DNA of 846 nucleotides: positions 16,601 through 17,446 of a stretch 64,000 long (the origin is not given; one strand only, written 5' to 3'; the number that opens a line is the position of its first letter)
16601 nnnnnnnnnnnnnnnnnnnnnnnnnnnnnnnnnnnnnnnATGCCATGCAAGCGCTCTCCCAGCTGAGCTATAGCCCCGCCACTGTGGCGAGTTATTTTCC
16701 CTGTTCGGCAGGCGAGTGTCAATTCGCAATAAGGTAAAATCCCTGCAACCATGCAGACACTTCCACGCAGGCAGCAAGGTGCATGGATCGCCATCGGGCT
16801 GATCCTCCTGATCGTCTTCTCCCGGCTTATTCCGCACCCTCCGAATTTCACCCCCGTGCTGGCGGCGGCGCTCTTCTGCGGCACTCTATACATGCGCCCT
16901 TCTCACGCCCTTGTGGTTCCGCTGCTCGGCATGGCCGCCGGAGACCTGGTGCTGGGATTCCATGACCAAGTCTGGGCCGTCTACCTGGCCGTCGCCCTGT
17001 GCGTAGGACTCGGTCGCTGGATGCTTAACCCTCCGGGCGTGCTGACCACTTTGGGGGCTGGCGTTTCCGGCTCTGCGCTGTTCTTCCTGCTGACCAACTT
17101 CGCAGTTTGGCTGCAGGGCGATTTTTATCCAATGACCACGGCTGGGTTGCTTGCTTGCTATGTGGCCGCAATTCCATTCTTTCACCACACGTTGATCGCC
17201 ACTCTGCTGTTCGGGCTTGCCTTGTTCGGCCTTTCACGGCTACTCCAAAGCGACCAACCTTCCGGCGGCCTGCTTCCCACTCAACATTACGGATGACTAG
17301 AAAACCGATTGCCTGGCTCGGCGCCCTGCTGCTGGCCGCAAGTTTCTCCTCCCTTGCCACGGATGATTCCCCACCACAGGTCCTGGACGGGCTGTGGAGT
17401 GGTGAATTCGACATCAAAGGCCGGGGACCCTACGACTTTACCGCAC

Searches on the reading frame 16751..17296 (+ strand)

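Call 46: search_protein_families(library=pfam, proteins=[window:16751-17296:+], max_evalue=0.01)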
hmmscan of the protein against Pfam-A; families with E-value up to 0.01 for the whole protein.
window:16751-17296:+ (181 aa): 1 family
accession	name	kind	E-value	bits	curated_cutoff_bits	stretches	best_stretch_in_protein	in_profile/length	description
PF20221.3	DUF6580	-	3.3e-48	164.4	27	1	10-168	6-158/162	Family of unknown function (DUF6580)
